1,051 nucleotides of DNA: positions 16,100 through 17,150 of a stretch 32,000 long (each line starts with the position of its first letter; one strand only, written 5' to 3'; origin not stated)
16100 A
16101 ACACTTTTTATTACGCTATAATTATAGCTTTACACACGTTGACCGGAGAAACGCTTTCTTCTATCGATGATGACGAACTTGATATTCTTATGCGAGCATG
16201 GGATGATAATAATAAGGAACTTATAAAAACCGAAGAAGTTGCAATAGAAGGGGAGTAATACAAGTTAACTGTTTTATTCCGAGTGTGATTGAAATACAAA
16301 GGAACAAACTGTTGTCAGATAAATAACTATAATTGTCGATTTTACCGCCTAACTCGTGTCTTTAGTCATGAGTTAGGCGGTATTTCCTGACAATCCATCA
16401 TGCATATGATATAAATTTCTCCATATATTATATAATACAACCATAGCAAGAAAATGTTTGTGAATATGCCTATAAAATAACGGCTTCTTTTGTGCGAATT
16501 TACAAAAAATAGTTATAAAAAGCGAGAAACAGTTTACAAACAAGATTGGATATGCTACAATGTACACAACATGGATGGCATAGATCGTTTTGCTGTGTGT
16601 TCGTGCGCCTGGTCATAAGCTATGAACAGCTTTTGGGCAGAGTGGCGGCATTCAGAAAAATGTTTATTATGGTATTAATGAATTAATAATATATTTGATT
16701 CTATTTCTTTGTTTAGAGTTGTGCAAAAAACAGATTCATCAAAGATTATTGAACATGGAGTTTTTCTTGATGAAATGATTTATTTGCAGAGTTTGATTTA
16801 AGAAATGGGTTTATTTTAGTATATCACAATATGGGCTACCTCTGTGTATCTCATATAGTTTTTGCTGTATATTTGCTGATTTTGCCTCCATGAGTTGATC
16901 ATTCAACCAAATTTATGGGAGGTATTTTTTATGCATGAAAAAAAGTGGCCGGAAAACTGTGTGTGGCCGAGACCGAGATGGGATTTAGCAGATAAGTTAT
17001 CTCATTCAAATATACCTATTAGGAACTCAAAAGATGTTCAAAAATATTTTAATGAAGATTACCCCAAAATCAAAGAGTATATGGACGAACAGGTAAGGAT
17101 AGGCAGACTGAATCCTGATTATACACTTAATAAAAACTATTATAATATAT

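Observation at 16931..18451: An RNase III-family protein has a signature Asp-to-Asn change, two dsRBD-like modules and a novel N-terminal domain of about 175 aa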

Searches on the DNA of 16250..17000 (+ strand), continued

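Call 98: search_with_rna_model(model_id=R1, sources=[L093, L039, L009, L043, L044, L029, L025, L018], max_evalue=0.001, show_alignments=8)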
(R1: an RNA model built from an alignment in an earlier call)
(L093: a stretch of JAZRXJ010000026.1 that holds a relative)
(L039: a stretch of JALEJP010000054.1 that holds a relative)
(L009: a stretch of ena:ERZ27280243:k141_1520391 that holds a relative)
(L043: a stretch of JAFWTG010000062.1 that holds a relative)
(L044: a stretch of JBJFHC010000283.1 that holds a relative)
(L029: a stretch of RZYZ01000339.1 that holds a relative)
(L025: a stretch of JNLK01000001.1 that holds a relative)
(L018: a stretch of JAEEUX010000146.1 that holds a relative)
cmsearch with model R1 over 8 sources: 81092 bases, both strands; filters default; matches with E-value up to 0.001: 8.
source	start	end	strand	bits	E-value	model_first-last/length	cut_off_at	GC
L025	5687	5808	+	94.2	3e-23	1-112/112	no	0.57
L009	9771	9884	+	86.7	3.5e-21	1-112/112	no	0.47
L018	3578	3682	+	81.9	7.8e-20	1-112/112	no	0.5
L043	5643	5788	+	74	1.1e-17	1-112/112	no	0.49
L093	5813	5922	+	68.6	3.4e-16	1-112/112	no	0.5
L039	5764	5871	+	67.2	8.5e-16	1-112/112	no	0.4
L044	1097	1199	+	54.1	3.5e-12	1-112/112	no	0.43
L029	471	584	+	52.8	8e-12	1-112/112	no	0.41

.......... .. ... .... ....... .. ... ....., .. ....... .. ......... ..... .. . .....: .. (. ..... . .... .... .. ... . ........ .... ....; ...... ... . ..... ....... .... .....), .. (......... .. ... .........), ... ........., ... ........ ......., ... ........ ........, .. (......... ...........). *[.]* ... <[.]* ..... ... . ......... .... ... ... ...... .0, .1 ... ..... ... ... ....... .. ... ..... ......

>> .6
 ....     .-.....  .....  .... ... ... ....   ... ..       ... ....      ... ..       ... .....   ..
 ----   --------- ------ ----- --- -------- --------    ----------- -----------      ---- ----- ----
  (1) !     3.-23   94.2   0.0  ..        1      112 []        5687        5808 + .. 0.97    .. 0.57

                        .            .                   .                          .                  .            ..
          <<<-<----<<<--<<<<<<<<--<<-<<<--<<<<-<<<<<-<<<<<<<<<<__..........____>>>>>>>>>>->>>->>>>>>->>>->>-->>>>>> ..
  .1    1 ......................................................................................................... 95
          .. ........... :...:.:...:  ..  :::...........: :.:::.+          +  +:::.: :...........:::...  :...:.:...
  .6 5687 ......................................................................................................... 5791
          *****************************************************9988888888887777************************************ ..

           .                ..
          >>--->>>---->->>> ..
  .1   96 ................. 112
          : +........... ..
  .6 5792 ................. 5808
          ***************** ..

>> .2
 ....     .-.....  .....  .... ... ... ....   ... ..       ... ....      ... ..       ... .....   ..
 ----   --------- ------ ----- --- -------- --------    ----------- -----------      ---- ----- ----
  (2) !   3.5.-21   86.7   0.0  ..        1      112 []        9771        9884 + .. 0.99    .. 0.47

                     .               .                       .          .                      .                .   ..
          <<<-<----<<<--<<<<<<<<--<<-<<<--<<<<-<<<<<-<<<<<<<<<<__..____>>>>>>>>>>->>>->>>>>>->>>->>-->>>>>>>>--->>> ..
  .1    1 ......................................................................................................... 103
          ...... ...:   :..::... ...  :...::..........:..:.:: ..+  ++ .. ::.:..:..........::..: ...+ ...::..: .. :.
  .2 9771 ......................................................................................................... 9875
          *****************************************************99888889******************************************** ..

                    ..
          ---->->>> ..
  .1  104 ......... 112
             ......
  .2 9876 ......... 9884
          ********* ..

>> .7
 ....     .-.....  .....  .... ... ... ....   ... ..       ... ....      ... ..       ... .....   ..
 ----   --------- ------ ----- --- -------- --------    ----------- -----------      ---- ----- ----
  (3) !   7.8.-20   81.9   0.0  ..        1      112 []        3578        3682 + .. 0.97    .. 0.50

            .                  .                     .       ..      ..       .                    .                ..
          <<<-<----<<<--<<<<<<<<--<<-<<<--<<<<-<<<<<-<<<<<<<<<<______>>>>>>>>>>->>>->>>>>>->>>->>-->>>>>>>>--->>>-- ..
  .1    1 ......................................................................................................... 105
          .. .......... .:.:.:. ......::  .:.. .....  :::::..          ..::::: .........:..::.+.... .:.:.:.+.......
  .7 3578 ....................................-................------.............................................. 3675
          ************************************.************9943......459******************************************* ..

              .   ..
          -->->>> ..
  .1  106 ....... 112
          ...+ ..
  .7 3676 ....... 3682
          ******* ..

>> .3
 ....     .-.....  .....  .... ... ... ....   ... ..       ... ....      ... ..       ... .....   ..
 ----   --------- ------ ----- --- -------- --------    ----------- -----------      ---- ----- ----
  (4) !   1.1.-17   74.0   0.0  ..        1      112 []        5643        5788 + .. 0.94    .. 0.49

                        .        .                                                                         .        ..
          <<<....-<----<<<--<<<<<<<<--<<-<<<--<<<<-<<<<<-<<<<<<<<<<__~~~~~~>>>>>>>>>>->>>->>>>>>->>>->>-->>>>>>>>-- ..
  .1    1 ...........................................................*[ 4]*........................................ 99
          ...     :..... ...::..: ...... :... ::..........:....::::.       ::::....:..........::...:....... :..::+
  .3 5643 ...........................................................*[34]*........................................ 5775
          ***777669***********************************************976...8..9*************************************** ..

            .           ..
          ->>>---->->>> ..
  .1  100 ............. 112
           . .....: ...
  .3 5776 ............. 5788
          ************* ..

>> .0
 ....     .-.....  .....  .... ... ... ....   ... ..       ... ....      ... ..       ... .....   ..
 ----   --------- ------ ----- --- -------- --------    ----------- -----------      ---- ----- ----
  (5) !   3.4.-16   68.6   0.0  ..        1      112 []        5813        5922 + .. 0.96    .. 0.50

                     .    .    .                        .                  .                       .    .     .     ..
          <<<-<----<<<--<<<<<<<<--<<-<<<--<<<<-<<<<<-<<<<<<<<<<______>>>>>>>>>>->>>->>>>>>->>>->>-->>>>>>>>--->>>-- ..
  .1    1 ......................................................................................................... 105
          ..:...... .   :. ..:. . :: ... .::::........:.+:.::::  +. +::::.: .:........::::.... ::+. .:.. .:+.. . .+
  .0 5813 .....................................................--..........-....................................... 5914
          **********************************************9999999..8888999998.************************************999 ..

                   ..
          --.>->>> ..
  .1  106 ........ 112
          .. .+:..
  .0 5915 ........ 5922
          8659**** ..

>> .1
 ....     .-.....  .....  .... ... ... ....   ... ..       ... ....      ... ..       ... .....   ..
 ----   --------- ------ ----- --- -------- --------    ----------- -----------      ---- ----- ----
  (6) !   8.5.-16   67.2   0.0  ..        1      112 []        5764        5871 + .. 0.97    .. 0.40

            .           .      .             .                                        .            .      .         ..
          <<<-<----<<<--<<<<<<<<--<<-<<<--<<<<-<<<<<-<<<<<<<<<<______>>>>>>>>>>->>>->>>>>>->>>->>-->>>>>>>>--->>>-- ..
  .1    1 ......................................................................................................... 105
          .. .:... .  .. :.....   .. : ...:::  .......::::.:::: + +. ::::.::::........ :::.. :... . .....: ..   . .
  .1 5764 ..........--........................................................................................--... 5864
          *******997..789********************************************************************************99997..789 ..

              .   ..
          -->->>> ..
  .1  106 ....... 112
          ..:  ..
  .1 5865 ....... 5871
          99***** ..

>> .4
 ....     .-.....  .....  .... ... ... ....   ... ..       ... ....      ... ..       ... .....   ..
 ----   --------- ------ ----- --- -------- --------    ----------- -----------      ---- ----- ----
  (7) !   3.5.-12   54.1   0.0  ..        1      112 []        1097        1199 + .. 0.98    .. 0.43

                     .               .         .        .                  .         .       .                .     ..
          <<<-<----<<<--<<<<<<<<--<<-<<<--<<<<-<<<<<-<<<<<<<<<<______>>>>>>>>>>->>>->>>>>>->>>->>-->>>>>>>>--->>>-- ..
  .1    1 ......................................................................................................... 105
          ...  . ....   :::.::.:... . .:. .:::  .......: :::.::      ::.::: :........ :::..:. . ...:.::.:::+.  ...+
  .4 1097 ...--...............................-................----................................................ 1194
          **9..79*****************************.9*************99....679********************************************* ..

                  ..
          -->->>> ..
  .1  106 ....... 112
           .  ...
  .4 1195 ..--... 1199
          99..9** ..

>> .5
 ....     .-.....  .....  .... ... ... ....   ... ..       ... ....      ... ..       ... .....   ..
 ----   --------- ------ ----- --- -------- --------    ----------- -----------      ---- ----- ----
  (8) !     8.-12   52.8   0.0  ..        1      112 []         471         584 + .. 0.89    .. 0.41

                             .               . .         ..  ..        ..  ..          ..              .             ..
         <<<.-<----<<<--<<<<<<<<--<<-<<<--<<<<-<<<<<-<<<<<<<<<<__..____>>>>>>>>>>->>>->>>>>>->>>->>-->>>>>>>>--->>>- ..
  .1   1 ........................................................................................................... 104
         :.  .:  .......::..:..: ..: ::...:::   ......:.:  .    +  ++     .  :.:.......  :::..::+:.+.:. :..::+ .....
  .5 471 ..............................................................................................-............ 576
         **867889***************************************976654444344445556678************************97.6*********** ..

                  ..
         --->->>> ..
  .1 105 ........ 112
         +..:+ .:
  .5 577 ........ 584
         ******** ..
